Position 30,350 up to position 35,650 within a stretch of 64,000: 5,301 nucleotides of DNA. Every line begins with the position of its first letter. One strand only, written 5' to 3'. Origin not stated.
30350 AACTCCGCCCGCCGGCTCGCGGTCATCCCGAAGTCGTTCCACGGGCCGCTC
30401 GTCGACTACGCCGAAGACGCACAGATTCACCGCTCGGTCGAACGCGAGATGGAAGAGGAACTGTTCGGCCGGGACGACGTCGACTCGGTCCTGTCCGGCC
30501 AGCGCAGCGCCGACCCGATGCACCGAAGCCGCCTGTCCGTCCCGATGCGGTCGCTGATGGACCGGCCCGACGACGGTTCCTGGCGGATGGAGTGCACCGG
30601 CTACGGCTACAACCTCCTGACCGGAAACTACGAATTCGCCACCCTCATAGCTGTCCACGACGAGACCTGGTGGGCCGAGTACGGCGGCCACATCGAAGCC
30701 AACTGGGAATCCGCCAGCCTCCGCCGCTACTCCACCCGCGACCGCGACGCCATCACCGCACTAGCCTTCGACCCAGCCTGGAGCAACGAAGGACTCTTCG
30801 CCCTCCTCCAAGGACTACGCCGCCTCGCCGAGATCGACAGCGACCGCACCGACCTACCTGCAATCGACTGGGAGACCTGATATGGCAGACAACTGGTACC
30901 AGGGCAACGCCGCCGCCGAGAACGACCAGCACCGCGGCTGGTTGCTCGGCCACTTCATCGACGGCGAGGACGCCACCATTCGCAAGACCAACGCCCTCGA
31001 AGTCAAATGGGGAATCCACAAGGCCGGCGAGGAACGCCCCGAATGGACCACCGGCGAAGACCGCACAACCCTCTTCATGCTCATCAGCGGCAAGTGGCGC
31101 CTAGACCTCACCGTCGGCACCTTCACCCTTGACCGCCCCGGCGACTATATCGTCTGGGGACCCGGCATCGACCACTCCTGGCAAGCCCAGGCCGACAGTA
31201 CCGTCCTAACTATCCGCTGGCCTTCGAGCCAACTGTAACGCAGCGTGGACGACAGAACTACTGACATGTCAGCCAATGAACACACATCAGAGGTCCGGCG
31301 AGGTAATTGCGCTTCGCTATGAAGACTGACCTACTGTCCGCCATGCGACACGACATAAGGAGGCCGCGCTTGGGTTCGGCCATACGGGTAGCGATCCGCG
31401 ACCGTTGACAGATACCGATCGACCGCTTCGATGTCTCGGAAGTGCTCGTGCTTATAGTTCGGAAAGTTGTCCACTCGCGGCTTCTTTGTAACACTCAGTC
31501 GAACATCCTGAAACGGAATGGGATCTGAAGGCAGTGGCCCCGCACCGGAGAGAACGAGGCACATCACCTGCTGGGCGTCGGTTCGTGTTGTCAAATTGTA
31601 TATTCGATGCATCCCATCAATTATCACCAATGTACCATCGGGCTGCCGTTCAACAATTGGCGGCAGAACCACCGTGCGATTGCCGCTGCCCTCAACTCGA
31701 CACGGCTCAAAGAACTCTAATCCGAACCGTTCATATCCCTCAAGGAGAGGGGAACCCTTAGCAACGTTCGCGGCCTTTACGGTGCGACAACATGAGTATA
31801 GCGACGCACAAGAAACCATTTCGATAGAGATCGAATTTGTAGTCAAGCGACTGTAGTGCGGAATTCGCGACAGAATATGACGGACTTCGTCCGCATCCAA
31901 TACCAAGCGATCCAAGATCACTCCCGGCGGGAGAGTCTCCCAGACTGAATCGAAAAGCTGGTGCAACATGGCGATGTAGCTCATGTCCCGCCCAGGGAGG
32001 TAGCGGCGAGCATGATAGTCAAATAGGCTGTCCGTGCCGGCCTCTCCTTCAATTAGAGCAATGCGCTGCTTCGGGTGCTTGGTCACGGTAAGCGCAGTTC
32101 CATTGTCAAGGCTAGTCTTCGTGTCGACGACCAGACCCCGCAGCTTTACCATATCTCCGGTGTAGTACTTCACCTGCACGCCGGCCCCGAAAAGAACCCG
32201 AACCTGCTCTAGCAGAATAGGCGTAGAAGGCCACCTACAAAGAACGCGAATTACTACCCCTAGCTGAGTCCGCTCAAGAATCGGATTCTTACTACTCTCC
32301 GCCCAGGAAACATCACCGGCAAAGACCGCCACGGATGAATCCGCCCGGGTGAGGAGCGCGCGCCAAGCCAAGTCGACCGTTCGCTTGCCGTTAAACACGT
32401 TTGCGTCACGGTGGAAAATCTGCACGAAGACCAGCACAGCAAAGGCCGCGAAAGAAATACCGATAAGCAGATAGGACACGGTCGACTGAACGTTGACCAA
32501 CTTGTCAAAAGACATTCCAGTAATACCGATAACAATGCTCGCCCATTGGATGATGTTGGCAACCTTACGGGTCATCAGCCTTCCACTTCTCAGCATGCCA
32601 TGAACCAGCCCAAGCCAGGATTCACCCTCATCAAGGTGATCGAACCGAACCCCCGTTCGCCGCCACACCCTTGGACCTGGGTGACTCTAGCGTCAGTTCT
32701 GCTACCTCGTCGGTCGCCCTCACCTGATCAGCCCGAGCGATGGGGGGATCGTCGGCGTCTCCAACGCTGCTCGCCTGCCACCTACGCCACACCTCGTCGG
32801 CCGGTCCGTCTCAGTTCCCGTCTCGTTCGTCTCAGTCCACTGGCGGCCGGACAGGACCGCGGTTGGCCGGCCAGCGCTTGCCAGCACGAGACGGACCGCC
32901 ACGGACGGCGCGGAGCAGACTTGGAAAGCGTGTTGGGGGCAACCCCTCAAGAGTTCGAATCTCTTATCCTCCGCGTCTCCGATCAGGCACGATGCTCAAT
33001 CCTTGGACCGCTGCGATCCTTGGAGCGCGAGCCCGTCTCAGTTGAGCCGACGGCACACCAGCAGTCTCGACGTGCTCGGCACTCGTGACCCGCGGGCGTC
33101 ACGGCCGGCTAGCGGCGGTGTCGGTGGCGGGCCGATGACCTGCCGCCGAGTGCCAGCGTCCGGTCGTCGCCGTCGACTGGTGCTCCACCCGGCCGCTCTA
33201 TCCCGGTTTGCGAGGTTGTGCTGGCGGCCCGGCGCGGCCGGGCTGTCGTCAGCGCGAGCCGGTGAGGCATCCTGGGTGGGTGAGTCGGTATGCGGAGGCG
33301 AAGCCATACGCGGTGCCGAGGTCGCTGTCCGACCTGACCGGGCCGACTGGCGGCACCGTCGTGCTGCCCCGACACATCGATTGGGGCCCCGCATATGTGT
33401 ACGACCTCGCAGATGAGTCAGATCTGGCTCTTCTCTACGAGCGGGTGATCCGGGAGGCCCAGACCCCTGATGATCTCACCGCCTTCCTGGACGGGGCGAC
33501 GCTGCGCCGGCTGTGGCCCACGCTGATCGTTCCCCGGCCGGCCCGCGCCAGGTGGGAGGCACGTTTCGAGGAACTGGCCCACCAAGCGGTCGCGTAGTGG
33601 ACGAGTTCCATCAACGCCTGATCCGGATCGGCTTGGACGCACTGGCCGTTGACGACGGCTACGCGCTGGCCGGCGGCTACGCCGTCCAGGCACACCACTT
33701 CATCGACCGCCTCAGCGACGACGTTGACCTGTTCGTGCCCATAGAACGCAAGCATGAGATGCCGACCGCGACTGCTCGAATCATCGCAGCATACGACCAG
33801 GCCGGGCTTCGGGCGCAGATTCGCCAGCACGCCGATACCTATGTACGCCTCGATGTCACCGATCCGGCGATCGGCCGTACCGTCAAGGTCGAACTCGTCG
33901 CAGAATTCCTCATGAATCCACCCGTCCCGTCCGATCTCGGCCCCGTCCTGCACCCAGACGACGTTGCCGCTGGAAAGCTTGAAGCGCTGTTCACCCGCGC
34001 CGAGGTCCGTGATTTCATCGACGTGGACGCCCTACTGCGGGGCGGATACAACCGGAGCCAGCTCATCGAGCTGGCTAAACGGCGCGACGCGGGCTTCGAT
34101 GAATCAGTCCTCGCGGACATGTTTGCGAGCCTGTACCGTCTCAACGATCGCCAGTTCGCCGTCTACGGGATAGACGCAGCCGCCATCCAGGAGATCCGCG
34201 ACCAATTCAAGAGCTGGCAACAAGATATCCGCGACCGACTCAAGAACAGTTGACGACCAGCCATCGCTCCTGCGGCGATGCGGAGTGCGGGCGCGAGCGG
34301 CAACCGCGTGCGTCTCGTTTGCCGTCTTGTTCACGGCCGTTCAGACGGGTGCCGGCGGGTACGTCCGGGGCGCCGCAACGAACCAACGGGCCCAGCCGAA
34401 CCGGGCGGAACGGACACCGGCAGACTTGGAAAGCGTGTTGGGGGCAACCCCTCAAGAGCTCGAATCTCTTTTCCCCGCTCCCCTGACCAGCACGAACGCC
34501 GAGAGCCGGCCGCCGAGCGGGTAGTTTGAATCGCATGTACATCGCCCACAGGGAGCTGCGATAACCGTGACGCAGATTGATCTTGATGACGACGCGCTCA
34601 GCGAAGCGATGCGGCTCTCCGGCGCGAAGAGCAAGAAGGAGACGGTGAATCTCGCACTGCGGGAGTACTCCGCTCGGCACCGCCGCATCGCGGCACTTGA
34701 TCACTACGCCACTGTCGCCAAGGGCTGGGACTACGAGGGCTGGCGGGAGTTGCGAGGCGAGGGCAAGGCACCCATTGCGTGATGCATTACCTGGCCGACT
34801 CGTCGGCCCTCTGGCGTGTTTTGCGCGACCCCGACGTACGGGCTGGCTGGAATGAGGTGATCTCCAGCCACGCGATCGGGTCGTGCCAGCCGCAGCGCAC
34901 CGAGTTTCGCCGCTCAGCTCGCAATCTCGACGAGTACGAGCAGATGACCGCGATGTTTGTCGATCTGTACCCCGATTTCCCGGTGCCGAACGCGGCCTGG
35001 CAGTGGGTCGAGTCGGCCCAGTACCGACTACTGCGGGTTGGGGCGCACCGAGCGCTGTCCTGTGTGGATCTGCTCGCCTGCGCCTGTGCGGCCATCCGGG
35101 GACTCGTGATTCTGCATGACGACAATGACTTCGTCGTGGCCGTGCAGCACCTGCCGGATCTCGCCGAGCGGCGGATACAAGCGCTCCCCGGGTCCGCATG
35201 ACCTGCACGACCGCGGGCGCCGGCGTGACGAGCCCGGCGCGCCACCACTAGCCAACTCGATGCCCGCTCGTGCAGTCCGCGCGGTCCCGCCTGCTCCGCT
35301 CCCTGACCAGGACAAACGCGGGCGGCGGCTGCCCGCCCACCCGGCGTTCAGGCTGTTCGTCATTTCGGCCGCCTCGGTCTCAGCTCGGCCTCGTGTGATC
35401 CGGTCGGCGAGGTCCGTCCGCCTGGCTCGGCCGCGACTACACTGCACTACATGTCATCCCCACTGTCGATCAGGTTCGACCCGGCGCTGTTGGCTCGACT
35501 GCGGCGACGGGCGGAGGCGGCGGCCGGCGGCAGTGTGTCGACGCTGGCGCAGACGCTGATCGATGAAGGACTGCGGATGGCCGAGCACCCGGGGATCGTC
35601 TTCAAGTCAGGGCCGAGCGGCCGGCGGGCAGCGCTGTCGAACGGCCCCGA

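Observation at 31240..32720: Strongly low-GC single-gene cargo at the attR end of the AICE: 2TM + unassigned domain + ParB/Srx-like domain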

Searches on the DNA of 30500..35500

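Call 95: search_rna_families(source=window, start=30500, end=35500, threshold=evalue, max_evalue=0.1)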
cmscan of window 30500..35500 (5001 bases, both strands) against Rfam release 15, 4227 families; matches with E-value up to 0.1: 0.
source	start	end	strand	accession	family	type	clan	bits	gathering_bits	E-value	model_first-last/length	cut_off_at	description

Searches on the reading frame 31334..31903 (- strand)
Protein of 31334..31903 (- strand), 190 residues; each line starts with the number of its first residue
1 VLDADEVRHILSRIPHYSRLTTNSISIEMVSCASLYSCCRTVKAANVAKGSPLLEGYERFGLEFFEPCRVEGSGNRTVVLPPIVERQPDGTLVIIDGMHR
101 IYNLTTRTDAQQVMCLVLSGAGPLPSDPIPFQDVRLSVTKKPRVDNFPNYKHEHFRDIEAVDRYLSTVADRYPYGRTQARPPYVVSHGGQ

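Call 66: predict_structure(alignment_id=A3)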
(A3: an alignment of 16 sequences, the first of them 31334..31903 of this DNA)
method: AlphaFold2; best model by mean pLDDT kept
length: 190 residues; sequences in the alignment: 16
mean_pLDDT: 89.4   pTM: 0.85
mean pLDDT of the five models: 89.4, 89.1, 88.4, 88.1, 86.3
residues with pLDDT >= 90: 133; 70-90: 38; 50-70: 14; < 50: 5
segments of 3 or more residues with pLDDT < 50: 188-190
pLDDT, mean of each block of 10 residues (from residue 1): 86 96 96 98 93 90 87 82 97 97 95 96 97 97 96 95 87 59 52
secondary structure, 60 per line:
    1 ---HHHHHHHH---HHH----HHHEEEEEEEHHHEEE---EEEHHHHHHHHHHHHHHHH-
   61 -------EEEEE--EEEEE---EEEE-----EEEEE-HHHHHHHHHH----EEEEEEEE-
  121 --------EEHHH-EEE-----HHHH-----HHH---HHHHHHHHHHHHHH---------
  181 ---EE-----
elements in order: H4-11 E25-31 E35-37 E41-43 H44-59 E68-72 E75-79 E83-86 E92-96 H98-107 E112-119 E135-137 H143-146 H158-171

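Call 68: fold_search(model_id=the predicted structure, library=pdb)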
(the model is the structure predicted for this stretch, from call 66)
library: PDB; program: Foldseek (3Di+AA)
matches with E <= 10: 249; with E <= 0.001: 1
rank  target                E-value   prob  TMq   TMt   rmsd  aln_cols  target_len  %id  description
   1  2hwj_C                6.2e-04  1.00  0.32  0.32   5.7        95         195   16  Crystal structure of protein Atu1540 from Agrobacterium tumefaciens (released 2006-08-29)
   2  2hwj_A                1.2e-03  1.00  0.35  0.34   4.8        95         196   14  Crystal structure of protein Atu1540 from Agrobacterium tumefaciens (released 2006-08-29)
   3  2hwj_D                1.7e-03  1.00  0.36  0.35   8.8       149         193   13  Crystal structure of protein Atu1540 from Agrobacterium tumefaciens (released 2006-08-29)
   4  6nr6_A                3.2e-03  1.00  0.30  0.23   3.9        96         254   14  Crystal Structure of Staphylococcus pseudintermedius SbnI in complex with ADP (released 2019-06-19)
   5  7ol9_B                3.6e-03  1.00  0.33  0.31   2.7        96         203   12  Crystal structure of C-terminally truncated Bacillus subtilis nucleoid occlusion protein (Noc) complexed to the Noc-bi (released 2022-03-09)
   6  5uje                  3.8e-03  1.00  0.34  0.27   3.1        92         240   16  SbnI with C-terminal truncation from Staphylococcus aureus (released 2018-01-24)
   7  2hwj_F                4.4e-03  1.00  0.34  0.34   2.6        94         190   12  Crystal structure of protein Atu1540 from Agrobacterium tumefaciens (released 2006-08-29)
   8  5ujd_A                4.4e-03  1.00  0.30  0.23   3.9        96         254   14  SbnI from Staphylococcus pseudintermedius (released 2018-01-24)
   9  7nfu_B                4.4e-03  1.00  0.34  0.31   5.2       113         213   13  Crystal structure of C-terminally truncated Geobacillus thermoleovorans nucleoid occlusion protein Noc (released 2021-02-17)
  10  6ryk_B                5.3e-03  1.00  0.35  0.48   3.1        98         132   12  Crystal structure of the ParB-like protein PadC (released 2020-01-22)
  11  2hwj_B                5.6e-03  1.00  0.34  0.34   4.0        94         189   13  Crystal structure of protein Atu1540 from Agrobacterium tumefaciens (released 2006-08-29)
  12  1vk1                  6.8e-03  1.00  0.33  0.27   3.0        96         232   12  Conserved hypothetical protein from Pyrococcus furiosus Pfu-392566-001 (released 2004-08-10)
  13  2hwj_E                8.7e-03  1.00  0.37  0.37   4.6       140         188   13  Crystal structure of protein Atu1540 from Agrobacterium tumefaciens (released 2006-08-29)
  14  5x0b                  9.9e-03  1.00  0.33  0.26   4.3       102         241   13  Free serine kinase in complex with AMP (released 2017-04-12)
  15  6ryk_A                1.2e-02  1.00  0.35  0.48   3.1        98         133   12  Crystal structure of the ParB-like protein PadC (released 2020-01-22)
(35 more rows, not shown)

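Call 86: search_solved_structures(query=A4, max_evalue=10, show_alignments=3)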
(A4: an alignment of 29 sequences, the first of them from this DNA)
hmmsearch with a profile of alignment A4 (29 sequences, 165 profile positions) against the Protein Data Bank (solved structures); distinct sequences matched with E-value up to 10: 3.
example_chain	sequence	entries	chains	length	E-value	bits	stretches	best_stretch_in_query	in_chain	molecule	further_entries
5uje_A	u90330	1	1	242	0.063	16.4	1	60-117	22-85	SbnI protein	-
6nr6_A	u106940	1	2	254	0.11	15.7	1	80-118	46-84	Bifunctional transcriptional regulator/O-phospho-L-serine synthase SbnI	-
5ujd_A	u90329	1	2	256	0.11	15.6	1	76-118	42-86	Siderophore biosynthesis protein SbnI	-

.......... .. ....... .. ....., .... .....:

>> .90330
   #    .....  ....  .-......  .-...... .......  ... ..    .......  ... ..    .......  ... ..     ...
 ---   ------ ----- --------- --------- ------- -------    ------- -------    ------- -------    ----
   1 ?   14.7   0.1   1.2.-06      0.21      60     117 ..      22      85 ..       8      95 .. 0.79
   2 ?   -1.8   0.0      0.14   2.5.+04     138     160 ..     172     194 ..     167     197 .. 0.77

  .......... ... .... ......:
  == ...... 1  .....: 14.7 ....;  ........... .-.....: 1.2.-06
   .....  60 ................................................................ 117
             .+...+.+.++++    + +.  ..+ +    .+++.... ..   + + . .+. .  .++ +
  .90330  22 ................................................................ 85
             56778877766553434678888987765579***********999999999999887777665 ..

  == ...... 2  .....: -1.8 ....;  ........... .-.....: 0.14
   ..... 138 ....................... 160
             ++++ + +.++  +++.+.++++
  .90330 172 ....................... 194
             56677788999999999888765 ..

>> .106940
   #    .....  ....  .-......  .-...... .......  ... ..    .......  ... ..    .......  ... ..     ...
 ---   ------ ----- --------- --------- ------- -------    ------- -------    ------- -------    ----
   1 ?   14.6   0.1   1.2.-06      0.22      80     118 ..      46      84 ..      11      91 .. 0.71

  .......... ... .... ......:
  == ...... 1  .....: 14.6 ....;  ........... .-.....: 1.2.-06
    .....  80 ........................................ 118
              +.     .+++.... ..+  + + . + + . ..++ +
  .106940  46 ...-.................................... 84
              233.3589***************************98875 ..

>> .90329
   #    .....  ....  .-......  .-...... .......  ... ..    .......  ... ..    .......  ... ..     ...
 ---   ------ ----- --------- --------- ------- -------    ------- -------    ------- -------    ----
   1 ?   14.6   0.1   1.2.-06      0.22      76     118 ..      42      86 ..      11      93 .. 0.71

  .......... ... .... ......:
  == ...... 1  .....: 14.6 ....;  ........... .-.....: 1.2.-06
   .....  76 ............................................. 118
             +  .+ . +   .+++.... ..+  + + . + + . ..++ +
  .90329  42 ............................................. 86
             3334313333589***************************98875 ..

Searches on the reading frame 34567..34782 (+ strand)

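Call 78: search_protein_families(library=pfam, proteins=[window:34567-34782:+], max_evalue=0.01)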
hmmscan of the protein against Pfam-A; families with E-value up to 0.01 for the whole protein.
window:34567-34782:+ (71 aa): 1 family
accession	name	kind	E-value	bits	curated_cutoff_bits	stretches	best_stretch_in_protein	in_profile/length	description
PF09957.15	VapB_antitoxin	-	9.7e-16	57.8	23.4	1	2-42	3-43/47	Bacterial antitoxin of type II TA system, VapB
